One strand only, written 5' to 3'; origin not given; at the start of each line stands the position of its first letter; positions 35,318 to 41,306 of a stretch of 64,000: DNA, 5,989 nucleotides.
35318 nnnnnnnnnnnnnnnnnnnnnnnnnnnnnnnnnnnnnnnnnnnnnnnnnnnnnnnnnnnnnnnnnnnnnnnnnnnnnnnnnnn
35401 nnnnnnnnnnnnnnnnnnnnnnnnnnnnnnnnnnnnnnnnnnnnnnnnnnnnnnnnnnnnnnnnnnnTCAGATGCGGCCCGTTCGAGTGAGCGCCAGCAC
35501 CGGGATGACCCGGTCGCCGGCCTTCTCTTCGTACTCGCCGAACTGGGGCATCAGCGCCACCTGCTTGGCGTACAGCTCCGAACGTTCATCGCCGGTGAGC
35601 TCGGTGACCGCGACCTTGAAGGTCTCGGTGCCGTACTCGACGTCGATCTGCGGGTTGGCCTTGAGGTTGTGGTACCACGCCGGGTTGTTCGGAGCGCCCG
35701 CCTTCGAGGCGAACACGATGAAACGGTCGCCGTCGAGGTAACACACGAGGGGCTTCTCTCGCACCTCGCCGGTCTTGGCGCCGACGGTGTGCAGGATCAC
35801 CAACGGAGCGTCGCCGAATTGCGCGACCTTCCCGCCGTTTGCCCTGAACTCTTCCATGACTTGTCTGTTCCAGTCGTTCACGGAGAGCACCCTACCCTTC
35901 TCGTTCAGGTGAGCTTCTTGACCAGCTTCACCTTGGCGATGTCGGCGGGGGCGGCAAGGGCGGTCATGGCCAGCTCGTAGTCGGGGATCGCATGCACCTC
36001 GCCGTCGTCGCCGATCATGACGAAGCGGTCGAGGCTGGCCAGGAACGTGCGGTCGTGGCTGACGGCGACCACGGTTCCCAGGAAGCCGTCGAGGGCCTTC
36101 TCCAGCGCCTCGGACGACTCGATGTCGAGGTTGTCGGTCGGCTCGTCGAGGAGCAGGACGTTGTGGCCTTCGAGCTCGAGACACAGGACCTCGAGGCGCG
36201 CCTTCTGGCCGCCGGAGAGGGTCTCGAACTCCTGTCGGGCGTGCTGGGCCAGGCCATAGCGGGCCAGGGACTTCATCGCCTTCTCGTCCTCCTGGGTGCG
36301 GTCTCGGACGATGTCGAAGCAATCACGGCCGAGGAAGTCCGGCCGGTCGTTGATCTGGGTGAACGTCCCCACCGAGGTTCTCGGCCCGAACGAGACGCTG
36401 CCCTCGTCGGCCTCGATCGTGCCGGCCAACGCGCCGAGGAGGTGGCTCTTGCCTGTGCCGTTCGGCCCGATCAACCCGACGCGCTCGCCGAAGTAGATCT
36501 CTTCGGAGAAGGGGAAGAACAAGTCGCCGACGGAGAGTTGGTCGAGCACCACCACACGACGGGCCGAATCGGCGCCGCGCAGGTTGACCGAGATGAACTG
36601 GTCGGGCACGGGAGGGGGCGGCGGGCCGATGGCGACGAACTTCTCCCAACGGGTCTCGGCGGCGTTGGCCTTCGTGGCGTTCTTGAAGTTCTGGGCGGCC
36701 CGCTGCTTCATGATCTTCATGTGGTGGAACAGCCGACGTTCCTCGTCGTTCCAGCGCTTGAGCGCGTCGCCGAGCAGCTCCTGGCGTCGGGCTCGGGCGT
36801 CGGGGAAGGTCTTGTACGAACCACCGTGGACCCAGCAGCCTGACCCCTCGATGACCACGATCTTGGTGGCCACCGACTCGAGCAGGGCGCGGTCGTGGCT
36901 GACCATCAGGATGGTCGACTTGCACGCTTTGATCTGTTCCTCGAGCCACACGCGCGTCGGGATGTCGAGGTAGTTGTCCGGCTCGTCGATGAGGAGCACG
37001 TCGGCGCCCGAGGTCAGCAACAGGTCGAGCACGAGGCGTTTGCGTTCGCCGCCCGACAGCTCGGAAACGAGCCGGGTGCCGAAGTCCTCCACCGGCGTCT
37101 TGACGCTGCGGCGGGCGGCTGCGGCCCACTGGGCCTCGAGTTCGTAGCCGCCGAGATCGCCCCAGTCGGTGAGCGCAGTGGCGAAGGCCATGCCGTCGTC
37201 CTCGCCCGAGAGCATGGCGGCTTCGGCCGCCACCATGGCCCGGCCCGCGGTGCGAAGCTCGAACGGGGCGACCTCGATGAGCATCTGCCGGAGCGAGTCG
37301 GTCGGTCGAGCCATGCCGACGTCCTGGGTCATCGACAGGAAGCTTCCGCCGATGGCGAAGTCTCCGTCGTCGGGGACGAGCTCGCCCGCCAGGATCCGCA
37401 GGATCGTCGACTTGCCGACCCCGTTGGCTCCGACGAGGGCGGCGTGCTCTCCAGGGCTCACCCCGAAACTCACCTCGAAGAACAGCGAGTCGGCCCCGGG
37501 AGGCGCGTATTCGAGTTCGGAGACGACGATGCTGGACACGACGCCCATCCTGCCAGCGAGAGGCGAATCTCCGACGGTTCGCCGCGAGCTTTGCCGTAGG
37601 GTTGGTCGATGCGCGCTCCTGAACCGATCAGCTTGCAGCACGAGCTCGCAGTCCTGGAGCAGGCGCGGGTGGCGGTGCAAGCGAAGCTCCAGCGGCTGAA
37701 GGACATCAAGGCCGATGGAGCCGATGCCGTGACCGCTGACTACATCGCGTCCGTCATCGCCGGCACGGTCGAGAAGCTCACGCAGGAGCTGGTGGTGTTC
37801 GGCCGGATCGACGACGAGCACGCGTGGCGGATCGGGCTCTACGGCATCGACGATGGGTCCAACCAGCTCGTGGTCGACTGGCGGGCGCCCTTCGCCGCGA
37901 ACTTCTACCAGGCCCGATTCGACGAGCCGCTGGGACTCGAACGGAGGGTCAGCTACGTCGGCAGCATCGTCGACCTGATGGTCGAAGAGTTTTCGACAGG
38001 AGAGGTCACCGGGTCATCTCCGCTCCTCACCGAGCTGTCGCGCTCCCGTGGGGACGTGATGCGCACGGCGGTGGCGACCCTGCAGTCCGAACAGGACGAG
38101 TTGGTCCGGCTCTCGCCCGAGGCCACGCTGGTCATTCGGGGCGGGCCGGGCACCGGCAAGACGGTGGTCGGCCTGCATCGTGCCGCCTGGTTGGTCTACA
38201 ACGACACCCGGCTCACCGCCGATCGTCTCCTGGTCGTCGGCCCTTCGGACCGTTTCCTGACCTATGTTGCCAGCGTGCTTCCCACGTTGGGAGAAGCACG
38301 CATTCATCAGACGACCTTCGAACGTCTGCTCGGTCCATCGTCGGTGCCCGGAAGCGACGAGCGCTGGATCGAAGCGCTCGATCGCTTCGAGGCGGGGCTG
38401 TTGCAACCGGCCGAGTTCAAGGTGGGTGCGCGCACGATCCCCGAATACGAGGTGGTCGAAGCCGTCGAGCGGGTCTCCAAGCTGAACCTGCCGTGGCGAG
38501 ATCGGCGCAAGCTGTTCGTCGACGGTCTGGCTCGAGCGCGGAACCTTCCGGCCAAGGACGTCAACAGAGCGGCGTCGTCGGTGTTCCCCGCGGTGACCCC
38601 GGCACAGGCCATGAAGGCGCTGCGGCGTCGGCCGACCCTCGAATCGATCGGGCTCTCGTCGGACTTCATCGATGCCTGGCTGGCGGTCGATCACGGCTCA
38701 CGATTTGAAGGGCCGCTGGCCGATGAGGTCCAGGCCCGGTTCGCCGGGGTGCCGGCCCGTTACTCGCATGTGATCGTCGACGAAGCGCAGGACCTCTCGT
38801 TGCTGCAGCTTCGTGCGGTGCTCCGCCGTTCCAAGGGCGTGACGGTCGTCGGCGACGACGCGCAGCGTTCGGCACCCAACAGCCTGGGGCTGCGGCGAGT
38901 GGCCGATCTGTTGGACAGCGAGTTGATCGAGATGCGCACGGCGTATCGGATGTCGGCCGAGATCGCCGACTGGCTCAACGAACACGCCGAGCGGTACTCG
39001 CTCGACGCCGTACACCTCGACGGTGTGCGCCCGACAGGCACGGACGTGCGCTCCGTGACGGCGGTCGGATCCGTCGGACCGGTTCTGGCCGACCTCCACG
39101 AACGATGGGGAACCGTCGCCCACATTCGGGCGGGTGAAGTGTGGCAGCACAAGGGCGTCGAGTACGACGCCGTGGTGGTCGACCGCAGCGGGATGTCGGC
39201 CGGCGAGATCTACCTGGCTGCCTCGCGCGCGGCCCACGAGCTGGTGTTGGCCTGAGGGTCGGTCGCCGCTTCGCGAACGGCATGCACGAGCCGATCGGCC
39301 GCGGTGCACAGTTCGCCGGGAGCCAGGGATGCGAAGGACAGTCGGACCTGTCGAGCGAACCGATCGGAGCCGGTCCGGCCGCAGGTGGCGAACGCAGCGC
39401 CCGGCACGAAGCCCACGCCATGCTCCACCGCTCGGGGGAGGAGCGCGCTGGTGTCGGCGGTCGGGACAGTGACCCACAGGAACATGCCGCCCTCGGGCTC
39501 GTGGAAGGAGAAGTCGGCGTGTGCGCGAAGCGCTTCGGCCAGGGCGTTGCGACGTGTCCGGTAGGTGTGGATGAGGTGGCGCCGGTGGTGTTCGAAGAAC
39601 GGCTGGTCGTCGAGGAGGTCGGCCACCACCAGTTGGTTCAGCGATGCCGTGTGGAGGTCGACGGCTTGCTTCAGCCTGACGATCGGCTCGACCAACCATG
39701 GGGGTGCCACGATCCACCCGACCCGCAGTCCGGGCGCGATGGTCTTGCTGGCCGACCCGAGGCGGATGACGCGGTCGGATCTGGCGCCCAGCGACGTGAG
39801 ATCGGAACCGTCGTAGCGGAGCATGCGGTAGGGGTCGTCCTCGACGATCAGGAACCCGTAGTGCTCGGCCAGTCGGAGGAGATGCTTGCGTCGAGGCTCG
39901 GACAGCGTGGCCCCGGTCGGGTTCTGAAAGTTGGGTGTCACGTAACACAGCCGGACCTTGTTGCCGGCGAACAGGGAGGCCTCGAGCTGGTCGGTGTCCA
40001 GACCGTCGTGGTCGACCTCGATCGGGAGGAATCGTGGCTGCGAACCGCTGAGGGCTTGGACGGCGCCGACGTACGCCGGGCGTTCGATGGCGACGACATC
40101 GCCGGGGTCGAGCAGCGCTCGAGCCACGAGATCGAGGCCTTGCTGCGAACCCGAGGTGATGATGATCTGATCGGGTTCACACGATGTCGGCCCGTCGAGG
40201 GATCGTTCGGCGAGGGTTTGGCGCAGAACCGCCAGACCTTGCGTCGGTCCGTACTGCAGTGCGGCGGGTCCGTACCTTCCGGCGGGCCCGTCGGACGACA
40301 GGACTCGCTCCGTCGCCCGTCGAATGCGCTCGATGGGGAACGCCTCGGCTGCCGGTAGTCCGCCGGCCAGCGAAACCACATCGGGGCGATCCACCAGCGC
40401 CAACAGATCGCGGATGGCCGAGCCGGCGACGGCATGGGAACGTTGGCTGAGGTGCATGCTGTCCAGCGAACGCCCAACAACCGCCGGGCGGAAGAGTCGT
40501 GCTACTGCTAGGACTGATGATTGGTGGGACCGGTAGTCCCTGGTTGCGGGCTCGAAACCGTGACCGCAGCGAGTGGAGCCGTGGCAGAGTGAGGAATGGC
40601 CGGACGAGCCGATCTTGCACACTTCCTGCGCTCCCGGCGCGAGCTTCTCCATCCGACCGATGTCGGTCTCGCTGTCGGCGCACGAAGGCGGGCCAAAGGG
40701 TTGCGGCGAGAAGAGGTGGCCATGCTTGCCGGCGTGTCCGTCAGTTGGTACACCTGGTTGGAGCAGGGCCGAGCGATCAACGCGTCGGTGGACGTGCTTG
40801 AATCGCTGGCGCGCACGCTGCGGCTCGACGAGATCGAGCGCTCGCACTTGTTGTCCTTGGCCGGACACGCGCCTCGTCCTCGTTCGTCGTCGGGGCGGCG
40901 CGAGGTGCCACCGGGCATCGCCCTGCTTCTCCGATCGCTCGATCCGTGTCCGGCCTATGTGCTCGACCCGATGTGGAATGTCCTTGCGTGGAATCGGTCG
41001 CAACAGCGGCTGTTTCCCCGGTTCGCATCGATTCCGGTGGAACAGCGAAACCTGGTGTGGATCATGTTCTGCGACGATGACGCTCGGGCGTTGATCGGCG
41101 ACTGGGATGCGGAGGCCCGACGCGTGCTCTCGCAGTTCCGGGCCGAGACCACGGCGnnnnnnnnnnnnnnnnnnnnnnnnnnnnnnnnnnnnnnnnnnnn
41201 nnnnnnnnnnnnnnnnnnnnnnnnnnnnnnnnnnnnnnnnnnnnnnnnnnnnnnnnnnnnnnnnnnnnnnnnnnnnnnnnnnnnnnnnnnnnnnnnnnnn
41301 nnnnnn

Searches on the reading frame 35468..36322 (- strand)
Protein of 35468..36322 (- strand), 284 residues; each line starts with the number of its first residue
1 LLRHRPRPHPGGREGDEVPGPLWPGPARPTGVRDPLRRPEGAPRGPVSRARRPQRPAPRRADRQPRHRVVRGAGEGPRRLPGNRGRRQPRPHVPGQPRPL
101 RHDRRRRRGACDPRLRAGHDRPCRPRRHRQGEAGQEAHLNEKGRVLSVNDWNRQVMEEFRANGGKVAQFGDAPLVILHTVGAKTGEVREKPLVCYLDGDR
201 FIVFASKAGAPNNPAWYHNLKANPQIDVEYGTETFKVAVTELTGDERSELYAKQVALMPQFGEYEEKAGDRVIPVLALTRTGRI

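Call 43: search_protein_families(library=pfam, proteins=[window:35468-36322:-], max_evalue=0.001)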
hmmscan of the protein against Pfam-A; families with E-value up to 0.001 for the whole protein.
window:35468-36322:- (284 aa): 1 family
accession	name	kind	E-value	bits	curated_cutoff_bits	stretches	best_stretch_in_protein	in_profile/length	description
PF04075.20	F420H2_quin_red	-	1.7e-31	109.5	22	1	151-279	1-129/130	F420H(2)-dependent quinone reductase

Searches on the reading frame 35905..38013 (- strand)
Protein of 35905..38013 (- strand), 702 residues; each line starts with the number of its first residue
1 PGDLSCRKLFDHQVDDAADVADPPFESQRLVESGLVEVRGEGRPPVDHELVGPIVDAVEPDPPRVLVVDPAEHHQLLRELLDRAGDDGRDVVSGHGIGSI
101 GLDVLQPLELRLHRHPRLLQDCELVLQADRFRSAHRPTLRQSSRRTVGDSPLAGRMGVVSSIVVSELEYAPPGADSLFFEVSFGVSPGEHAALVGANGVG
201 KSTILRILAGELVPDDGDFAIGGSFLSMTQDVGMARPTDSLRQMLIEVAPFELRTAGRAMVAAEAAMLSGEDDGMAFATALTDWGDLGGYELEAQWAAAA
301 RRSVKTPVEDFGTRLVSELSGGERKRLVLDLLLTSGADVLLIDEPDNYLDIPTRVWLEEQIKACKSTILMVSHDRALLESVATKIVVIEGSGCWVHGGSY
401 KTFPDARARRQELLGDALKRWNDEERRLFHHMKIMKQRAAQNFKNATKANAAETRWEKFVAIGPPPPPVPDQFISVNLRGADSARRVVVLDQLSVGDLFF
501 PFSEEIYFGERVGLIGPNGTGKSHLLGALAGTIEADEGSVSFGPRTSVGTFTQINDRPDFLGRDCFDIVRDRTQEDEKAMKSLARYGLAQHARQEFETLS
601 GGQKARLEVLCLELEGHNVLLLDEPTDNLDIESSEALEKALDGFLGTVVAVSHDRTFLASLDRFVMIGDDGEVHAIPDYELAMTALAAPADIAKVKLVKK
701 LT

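Call 43: search_protein_families(library=pfam, proteins=[window:35905-38013:-], max_evalue=0.001)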
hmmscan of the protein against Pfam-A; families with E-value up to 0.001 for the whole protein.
window:35905-38013:- (702 aa): 11 families
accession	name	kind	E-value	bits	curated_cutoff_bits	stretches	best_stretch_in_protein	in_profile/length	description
PF00005.33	ABC_tran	-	2.1e-39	135.7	25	2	503-626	5-136/137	ABC transporter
PF13304.12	AAA_21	-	1.6e-14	55.1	27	0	191-209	2-20/304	AAA domain, putative AbiEii toxin, Type IV TA system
PF02463.25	SMC_N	-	3e-08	33.8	40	0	318-386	136-210/220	RecF/RecN/SMC N terminal domain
PF13191.12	AAA_16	-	1.7e-07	32.3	32.6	0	513-637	28-152/167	AAA ATPase domain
PF13401.12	AAA_22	-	1.8e-07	32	27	0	190-222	7-33/130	AAA domain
PF13555.12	AAA_29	-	4.5e-06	26.8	27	0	185-205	19-39/61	P-loop containing region of AAA domain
PF00004.35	AAA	-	0.00011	23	21.2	0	514-536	3-25/131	ATPase family associated with various cellular activities (AAA)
PF01926.29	MMR_HSR1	-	0.00014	22.4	21.9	0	191-211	2-22/113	50S ribosome-binding GTPase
PF03193.22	RsgA_GTPase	-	0.00014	22.2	30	0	189-212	107-130/174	RsgA GTPase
PF13521.12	AAA_28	-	0.00025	21.8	27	0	511-531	1-21/164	AAA domain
PF13175.12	AAA_15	-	0.00033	20.8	32.1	0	192-208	27-43/374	AAA ATPase domain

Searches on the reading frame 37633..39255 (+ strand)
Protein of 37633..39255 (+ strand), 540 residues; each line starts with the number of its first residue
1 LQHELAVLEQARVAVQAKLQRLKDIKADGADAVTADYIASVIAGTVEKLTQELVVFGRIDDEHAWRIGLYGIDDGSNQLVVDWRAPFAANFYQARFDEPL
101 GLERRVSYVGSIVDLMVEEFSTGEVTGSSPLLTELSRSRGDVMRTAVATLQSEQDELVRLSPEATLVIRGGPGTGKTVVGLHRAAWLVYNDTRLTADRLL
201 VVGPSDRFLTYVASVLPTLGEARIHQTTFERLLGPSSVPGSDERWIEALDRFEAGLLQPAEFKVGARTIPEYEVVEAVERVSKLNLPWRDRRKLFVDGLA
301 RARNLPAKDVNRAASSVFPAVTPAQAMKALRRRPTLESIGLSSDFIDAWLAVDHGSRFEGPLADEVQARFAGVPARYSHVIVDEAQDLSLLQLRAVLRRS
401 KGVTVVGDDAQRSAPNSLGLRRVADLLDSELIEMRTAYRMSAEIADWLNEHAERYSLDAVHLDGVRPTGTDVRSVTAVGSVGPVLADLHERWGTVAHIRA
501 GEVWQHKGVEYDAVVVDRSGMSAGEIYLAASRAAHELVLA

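Call 43: search_protein_families(library=pfam, proteins=[window:37633-39255:+], max_evalue=0.001)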
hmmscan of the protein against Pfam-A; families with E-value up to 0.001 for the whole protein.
window:37633-39255:+ (540 aa): 5 families
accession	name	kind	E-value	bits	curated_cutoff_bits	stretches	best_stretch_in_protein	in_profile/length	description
PF13245.12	AAA_19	-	4.6e-10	40.2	25.1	1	156-411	3-128/134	AAA domain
PF00580.27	UvrD-helicase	-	9.4e-10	39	23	1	370-411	206-250/271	UvrD/REP helicase N-terminal domain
PF13604.12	AAA_30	-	5.7e-08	33.2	27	1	320-440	52-156/191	AAA domain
PF09848.15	SLFN-g3_helicase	-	6.7e-06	26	24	0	164-190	2-28/354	Schlafen group 3, DNA/RNA helicase domain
PF02562.22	PhoH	-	0.00027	20.9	27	0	378-429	121-177/205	PhoH-like protein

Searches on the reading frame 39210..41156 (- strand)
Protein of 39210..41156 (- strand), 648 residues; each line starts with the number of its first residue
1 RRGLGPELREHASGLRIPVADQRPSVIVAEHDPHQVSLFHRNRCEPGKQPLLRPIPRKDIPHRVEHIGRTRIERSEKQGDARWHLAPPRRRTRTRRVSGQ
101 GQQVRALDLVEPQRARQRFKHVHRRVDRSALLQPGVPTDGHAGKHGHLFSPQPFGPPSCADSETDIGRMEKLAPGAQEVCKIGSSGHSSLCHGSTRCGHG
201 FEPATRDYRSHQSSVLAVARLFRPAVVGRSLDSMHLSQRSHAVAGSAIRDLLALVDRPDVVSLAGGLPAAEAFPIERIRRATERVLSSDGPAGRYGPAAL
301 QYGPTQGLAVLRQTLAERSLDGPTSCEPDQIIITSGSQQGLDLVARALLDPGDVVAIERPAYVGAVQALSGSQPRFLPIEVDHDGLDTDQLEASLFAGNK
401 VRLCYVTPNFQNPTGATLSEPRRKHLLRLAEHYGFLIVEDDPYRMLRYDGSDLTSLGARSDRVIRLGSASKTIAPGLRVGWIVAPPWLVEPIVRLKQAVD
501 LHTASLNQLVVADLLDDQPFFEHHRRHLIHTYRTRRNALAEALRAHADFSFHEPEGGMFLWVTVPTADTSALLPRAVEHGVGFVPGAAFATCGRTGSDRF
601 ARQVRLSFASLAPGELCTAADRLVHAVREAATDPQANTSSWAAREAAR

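Call 44: search_protein_families(library=pfam, proteins=[window:39210-41156:-], max_evalue=0.001)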
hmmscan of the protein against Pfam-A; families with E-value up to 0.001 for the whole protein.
window:39210-41156:- (648 aa): 2 families
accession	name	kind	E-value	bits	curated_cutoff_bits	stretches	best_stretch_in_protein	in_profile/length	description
PF00155.27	Aminotran_1_2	-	3.7e-34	118.9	19.7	1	274-623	18-361/361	Aminotransferase class I and II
PF12897.13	Asp_aminotransf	-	3.7e-08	33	27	1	376-633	148-415/421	Aspartate amino-transferase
